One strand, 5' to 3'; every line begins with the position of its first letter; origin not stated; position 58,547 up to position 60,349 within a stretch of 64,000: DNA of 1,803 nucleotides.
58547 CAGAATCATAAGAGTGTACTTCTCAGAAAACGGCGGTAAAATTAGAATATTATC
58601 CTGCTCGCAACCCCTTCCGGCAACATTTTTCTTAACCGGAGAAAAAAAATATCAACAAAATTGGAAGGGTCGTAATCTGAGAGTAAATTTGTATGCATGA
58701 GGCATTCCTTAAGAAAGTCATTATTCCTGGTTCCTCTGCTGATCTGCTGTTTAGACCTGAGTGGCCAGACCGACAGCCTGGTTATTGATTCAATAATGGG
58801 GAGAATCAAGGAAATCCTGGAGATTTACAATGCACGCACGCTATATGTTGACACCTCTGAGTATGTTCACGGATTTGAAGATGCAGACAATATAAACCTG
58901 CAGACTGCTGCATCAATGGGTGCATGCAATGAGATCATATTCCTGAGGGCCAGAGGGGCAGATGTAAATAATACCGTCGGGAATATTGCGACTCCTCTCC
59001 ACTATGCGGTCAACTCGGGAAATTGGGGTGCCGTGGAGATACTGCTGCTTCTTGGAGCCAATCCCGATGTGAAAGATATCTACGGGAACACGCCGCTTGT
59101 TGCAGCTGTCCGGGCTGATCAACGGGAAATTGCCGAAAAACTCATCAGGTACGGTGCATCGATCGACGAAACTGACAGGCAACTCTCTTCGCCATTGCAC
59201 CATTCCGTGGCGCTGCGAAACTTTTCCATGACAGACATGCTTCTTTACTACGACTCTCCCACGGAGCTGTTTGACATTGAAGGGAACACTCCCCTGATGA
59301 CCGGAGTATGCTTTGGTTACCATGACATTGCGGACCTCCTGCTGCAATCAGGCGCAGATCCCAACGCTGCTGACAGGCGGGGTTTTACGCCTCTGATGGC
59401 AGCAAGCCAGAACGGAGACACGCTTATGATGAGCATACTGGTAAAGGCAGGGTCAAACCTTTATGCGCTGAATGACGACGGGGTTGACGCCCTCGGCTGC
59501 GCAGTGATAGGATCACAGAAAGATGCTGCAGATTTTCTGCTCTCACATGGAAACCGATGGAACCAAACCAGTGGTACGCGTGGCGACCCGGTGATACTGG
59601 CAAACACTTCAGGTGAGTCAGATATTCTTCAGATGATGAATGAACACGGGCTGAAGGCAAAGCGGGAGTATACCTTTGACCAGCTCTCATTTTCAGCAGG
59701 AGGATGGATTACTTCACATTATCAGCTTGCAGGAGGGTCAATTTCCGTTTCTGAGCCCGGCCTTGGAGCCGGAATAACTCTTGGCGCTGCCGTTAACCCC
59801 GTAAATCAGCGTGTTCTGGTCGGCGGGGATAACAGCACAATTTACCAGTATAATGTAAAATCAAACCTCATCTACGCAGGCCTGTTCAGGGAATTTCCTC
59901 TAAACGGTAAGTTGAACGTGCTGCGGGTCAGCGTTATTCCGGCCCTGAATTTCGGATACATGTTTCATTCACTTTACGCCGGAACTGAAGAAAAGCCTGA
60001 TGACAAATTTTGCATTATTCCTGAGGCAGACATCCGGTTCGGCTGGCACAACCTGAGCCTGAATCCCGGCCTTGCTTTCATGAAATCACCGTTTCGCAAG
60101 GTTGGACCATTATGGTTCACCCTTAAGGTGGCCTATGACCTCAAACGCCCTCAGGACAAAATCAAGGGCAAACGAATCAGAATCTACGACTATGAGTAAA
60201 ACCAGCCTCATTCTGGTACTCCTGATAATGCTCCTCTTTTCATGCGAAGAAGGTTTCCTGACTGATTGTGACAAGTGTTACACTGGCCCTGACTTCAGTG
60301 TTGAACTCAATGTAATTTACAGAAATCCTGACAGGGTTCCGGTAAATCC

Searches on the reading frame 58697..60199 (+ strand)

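Call 63: search_protein_families(library=pfam, proteins=[window:58697-60199:+], max_evalue=0.001)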
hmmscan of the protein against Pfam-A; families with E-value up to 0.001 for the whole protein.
window:58697-60199:+ (500 aa): 6 families
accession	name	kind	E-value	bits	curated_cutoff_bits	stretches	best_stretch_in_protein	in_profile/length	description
PF00023.36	Ank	-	1.2e-32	110.5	21.1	3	196-226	2-32/33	Ankyrin repeat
PF12796.13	Ank_2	-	2.8e-31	108.4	27.3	3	70-160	3-90/90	Ankyrin repeats (3 copies)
PF13637.12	Ank_4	-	7.5e-25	86.9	22.7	1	206-244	7-45/50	Ankyrin repeats (many copies)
PF13606.12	Ank_3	-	6.1e-20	69.4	22.3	0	99-124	4-29/30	Ankyrin repeat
PF13857.12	Ank_5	-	2.2e-18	66.5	27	2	84-134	2-53/56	Ankyrin repeats (many copies)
PF24521.3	Ank_KRIT1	-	0.00036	20.7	80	0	61-161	15-115/149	KRIT1 ankyrin-repeats domain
